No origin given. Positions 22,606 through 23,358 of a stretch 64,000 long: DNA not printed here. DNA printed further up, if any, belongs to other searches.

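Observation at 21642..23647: Clamp-loader plus split sigma factor module reminiscent of T4 late transcription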

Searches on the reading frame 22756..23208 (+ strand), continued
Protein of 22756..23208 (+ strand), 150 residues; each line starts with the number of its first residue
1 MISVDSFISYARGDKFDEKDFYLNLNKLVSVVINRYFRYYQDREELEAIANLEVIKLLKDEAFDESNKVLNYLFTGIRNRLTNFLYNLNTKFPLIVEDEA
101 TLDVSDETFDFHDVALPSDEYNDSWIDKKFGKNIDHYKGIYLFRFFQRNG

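Call 49: search_solved_structures(query=A1, max_evalue=1, show_alignments=3)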
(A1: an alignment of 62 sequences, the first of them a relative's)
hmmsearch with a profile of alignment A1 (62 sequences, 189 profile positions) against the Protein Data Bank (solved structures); distinct sequences matched with E-value up to 1: 14.
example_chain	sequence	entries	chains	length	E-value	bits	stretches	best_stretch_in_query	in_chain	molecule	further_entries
3mzy_A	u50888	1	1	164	0.00058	23.2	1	43-155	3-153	RNA polymerase sigma-H factor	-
8x6g_H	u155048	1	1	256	0.0056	20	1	12-144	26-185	RNA polymerase sigma factor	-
8b3z_A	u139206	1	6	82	0.0092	19.3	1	33-92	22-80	RNA polymerase sigma factor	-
5or5_A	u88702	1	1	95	0.0092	19.3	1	39-90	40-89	ECF RNA polymerase sigma-E factor,ECF RNA polymerase sigma factor SigW,ECF RNA polymerase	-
1or7_A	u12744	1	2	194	0.024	18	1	39-110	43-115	RNA polymerase sigma-E factor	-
5uxx_A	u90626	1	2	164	0.025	17.9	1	42-126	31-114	RNA polymerase sigma factor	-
8vjl_B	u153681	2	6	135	0.026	17.8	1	11-93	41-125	RNA polymerase sigma factor | RNA polymerase sigma-K factor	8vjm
6jbq_F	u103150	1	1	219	0.029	17.7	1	39-110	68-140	ECF RNA polymerase sigma-E factor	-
1l0o_C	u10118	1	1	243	0.052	16.9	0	5-67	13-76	sigma factor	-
2map_A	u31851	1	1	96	0.23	14.7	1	39-90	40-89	RNA polymerase sigma factor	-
2mao_A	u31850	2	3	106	0.28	14.5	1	39-90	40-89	RNA polymerase sigma factor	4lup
8yxv_B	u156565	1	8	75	0.71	13.2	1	75-136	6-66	Antitoxin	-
6in7_B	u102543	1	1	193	0.88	12.9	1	41-131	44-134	RNA polymerase sigma-H factor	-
8z6g_B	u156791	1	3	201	0.9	12.8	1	41-131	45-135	RNA polymerase sigma factor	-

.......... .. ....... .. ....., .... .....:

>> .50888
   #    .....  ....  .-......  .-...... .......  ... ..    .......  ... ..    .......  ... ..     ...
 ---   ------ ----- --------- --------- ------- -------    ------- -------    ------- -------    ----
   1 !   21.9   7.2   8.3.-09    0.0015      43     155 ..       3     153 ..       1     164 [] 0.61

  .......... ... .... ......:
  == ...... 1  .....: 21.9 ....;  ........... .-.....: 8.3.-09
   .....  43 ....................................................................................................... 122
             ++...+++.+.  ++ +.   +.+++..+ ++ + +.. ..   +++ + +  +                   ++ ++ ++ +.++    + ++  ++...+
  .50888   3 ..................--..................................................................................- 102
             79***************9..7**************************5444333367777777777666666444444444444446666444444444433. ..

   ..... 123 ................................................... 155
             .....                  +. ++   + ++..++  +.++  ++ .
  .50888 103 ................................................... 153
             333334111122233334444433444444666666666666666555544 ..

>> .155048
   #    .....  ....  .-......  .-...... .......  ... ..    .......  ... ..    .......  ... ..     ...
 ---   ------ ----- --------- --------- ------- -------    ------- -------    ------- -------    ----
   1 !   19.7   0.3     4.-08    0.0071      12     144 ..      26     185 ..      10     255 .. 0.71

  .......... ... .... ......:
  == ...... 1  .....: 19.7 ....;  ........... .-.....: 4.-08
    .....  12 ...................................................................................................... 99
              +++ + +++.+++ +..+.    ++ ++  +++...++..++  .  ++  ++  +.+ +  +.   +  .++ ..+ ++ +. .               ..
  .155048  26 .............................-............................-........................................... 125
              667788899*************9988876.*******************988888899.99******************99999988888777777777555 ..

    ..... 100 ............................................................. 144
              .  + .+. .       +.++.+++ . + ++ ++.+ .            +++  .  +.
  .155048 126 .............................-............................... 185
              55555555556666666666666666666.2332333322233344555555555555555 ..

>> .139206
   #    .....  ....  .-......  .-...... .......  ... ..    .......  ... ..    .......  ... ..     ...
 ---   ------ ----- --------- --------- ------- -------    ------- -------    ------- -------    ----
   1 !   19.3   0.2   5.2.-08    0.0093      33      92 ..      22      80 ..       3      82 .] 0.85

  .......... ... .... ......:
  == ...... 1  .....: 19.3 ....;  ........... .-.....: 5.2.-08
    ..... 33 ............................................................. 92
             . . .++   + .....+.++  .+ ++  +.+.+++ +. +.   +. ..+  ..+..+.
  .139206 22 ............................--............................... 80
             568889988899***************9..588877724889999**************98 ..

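Call 54: predict_structure(alignment_id=A1)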
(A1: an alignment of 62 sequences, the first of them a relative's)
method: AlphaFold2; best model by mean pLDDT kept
length: 150 residues; sequences in the alignment: 62
mean_pLDDT: 82.7   pTM: 0.62
mean pLDDT of the five models: 82.7, 82.7, 82.2, 81.2, 81.2
residues with pLDDT >= 90: 87; 70-90: 23; 50-70: 27; < 50: 13
segments of 3 or more residues with pLDDT < 50: 97-101, 107-110
pLDDT, mean of each block of 10 residues (from residue 1): 95 98 98 95 97 98 95 98 94 59 49 54 64 72 75
secondary structure, 60 per line:
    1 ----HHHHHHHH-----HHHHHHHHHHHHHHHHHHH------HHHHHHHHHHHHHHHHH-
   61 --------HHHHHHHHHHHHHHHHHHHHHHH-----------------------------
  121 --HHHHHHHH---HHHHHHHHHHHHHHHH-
elements in order: H5-12 H18-36 H43-59 H69-91 H123-130 H134-149

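Call 58: fold_search(model_id=the predicted structure, library=pdb)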
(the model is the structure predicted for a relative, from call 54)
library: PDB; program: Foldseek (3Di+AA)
matches with E <= 10: 109; with E <= 0.001: 0
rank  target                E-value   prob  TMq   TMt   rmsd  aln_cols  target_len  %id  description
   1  8vjl_B                4.9e-01  0.97  0.46  0.57   3.7        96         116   18  SpoIVFB:pro-sigmaK complex (released 2024-10-02)
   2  5or5_MODEL_1_A        5.2e-01  0.97  0.44  0.65   2.9        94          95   20  NMR structure of the complex formed by an engineered region 2 of sigmaE in complex with GTAAAA (released 2018-06-27)
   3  8b3z_F                6.8e-01  0.97  0.39  0.71   2.4        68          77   22  SigE N-terminal Domain (released 2023-08-23)
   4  7d7c_F                8.5e-01  0.69  0.42  0.45   8.0       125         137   18  CryoEM structure of gp55-dependent RNA polymerase-promoter open complex (released 2021-01-20)
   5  8x6g_H                9.0e-01  0.80  0.43  0.28   6.1       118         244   15  Cryo-EM structure of Staphylococcus aureus sigB-dependent RNAP-promoter open complex (released 2024-06-05)
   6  2mao_MODEL_1_A        9.5e-01  0.85  0.46  0.61   4.1       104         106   18  NMR structure of region 2 of E. coli sigmaE (released 2014-02-19)
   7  8h2i_bR               9.5e-01  0.30  0.32  0.30  15.5       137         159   18  Near-atomic structure of five-fold averaged PBCV-1 capsid (released 2022-11-16)
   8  8b3z_C                1.2e+00  0.93  0.38  0.72   2.4        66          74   21  SigE N-terminal Domain (released 2023-08-23)
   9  8b3z_A                1.2e+00  0.92  0.39  0.68   2.5        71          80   22  SigE N-terminal Domain (released 2023-08-23)
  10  8i24_F                1.2e+00  0.44  0.39  0.27  19.6       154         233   16  Clostridium thermocellum RNA polymerase transcription open complex with SigI6 and its promoter (released 2023-10-11)
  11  8b3z_B                1.2e+00  0.87  0.38  0.67   2.7        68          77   20  SigE N-terminal Domain (released 2023-08-23)
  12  6omf_F                1.2e+00  0.72  0.39  0.23   4.2        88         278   16  CryoEM structure of SigmaS-transcription initiation complex with activator Crl (released 2019-08-28)
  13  5h6x_A                1.3e+00  0.72  0.41  0.60   4.4        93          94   19  The crystal structure of RpoS fragment including a partial region 1.2 and region 2 from intracellular pathogen Legione (released 2017-11-22)
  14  9e7y_F                1.4e+00  0.28  0.30  0.15  13.2       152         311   18  De Novo Mycobacterium tuberculosis transcription initiation promoter complex with 7-mer RNA and disordered Beta' Lid e (released 2025-10-01)
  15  8b3z_E                1.5e+00  0.90  0.38  0.69   2.4        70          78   23  SigE N-terminal Domain (released 2023-08-23)
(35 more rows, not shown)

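Call 60: search_dna_similar(query=P0046, collection=phages, mode=protein, max_evalue=0.1, max_rows=15)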
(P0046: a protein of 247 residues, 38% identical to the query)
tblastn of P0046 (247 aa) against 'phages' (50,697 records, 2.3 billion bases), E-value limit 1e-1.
No match.

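Call 82: search_protein_families(library=pfam, proteins=[L006:419-1618:+, L005:1795-3093:+], max_evalue=0.01)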
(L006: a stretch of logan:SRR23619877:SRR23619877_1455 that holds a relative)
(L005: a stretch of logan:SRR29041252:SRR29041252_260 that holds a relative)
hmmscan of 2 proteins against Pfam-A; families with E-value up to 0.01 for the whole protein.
L006:419-1618:+ (399 aa): 0 families

L005:1795-3093:+ (432 aa): 0 families

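Call 84: find_homologous_proteins(query=L006:419-1618:+, max_evalue=0.001)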
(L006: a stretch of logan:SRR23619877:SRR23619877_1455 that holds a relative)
Query L006:419-1618:+ (399 aa): 45 proteins with E <= 0.001 among 4363 candidates.
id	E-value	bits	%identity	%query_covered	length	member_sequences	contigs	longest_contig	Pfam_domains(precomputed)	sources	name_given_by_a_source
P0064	4.4e-252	854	100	100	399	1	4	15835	-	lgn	-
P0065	4.2e-153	528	60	96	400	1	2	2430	-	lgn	-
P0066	1.7e-150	520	58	100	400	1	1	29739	-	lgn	-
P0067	1.5e-148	513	59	100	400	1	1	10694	-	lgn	-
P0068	5.1e-148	512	59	94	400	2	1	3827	-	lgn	-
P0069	3.8e-147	509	58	99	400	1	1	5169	-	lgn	-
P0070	8.3e-147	508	56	96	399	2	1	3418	-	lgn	-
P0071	3.4e-146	506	58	94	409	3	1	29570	-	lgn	-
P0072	6.2e-136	472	55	99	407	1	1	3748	-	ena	-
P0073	4.5e-133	462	53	98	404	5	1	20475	PF00712.25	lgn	-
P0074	2.4e-131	457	53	98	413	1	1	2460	-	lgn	-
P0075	1.8e-129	451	54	94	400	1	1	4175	PF00712.25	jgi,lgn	jgi:hypothetical protein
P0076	1.7e-128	447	54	100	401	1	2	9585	-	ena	-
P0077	8.9e-128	445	54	95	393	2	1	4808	-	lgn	-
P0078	9.9e-125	435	51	98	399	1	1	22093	-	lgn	-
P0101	6.1e-88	314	39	99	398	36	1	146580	-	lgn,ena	-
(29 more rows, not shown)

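Call 85: search_solved_structures(query=L006:419-1618:+, max_evalue=10, show_alignments=2)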
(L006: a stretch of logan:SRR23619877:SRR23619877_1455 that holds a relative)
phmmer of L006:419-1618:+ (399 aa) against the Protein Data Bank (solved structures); distinct sequences matched with E-value up to 10: 0.

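Call 87: search_solved_structures(query=A5, max_evalue=1, show_alignments=1)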
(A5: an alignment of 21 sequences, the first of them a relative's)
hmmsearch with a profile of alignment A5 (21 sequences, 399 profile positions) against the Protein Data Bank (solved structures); distinct sequences matched with E-value up to 1: 1.
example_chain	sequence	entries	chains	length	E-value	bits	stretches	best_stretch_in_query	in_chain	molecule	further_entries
6wi4_A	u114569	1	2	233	0.78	11.5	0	110-185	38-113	Caspase-3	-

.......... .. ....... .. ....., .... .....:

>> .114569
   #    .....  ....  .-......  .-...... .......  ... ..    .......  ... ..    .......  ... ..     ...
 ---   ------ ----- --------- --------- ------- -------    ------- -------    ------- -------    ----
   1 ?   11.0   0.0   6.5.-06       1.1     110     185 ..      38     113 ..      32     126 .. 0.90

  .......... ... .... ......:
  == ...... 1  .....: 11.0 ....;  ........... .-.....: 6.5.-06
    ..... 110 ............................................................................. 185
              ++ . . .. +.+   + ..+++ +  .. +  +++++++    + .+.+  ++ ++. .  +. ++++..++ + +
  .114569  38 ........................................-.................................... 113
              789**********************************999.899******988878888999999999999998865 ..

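Call 89: search_protein_families(library=pfam, alignment_id=A5, max_evalue=0.1)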
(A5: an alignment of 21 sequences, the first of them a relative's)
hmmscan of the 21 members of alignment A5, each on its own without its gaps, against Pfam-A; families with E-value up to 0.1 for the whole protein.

A. member 1, P0064 (399 aa): 1 family
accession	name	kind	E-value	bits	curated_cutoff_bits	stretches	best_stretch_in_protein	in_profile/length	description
PF00712.24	DNA_pol3_beta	-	0.015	15.9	24.4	1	54-135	17-95/120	DNA polymerase III beta subunit, N-terminal domain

B. families by the number of members that match (of 21 scanned): 9 families
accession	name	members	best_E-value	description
PF00712.24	DNA_pol3_beta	12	3.2e-06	DNA polymerase III beta subunit, N-terminal domain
PF09255.16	Antig_Caf1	2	0.0073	Caf1 Capsule antigen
PF02767.21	DNA_pol3_beta_2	1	0.0055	DNA polymerase III beta subunit, central domain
PF05046.19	Img2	1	0.026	Mitochondrial large subunit ribosomal protein (Img2)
PF21451.2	NCAP_ISAV_N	1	0.055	Salmon anemia virus nucleoprotein N-terminal domain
PF21707.3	ABC_AB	1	0.067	Emaravirus ABC_AB protein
PF22625.2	ECR1_N_2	1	0.07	Exosome RNA binding protein RRP4 N-terminal domain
PF18162.6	Arc_C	1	0.09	Arc C-lobe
PF15151.11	RGCC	1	0.095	Response gene to complement 32 protein family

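Call 91: find_encoding_contigs(protein=P0101, flank=10000, max_places=1)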
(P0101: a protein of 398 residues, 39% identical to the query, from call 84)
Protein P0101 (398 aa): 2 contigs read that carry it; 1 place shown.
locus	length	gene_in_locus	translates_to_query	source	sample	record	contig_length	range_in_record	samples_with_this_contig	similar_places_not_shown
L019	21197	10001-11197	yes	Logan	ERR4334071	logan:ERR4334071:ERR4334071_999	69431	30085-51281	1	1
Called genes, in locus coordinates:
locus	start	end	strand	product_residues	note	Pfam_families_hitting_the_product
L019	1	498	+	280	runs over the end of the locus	-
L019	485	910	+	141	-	-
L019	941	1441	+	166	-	-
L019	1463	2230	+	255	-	-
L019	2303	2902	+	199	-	-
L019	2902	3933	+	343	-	PF00154:RecA_N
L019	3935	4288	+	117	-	-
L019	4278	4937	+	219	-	-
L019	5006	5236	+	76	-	-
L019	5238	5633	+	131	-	-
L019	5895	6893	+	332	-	PF00145:DNA_methylase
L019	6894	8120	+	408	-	PF13476:AAA_23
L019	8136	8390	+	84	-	-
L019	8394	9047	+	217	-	-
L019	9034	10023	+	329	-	PF00149:Metallophos, PF12850:Metallophos_2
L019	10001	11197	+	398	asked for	-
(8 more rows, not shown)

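Call 102: fold_search(model_id=the predicted structure, library=viral)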
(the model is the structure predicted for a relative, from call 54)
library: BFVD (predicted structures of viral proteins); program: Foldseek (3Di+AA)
matches with E <= 10: 179; with E <= 0.001: 0
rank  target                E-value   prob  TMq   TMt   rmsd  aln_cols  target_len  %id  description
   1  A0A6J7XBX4            6.0e-02  0.99  0.44  0.33  13.2       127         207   20  RNA polymerase sigma factor [uncultured Caudovirales phage]
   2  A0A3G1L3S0            1.6e-01  0.97  0.46  0.35  12.7       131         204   16  RNA polymerase sigma factor [Synechococcus phage S-CBWM1]
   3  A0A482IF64            1.9e-01  0.94  0.46  0.43  15.7       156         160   14  (no name in the UniProt tables at hand)
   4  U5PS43                3.5e-01  0.93  0.43  0.23   8.4       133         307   16  RNA polymerase sigma factor [Bacillus phage BigBertha]
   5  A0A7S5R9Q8            4.3e-01  0.82  0.45  0.37  15.4       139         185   14  (no name in the UniProt tables at hand)
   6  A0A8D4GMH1            4.6e-01  0.90  0.50  0.32  14.1       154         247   17  (no name in the UniProt tables at hand)
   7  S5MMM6                5.1e-01  0.96  0.46  0.30   5.8       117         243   15  RNA Polymerase sigma-E factor [Bacillus phage Shanette]
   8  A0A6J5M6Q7            5.4e-01  0.84  0.38  0.29   5.7       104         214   20  RNA polymerase sigma-like factor [uncultured Caudovirales phage]
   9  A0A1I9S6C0            5.7e-01  0.97  0.45  0.34   3.1        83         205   19  (no name in the UniProt tables at hand)
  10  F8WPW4                6.0e-01  0.80  0.44  0.29  13.4       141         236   19  (no name in the UniProt tables at hand)
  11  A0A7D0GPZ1            7.5e-01  0.90  0.46  0.37   7.7       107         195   19  (no name in the UniProt tables at hand)
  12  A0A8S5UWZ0            7.5e-01  0.75  0.40  0.42  12.2       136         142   20  RNA polymerase sigma factor SigS [Siphoviridae sp. ctDmR33]
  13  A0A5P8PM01            7.9e-01  0.72  0.43  0.41  15.8       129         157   17  RNA polymerase sigma factor [Stenotrophomonas phage Moby]
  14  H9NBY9                8.3e-01  0.87  0.48  0.47   7.2       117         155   17  (no name in the UniProt tables at hand)
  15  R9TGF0                8.3e-01  0.25  0.25  0.09  14.6       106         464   19  Uncharacterized protein [Vibrio phage nt-1]
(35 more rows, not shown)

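Call 103: search_protein_families(library=phrogs, proteins=[L006:8478-9002:+, L003:2822-3250:+, L005:10818-11168:+], max_evalue=0.1)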
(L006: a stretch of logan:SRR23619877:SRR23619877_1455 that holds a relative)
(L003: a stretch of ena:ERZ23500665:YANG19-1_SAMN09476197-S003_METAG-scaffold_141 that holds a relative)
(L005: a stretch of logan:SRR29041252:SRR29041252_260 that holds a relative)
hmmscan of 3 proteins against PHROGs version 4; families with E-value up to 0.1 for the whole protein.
L006:8478-9002:+ (174 aa): 1 family
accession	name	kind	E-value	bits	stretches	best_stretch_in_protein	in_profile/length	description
phrog_24438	-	unknown function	0.011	15.6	1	73-149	147-223/381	-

L003:2822-3250:+ (142 aa): 0 families

L005:10818-11168:+ (116 aa): 0 families
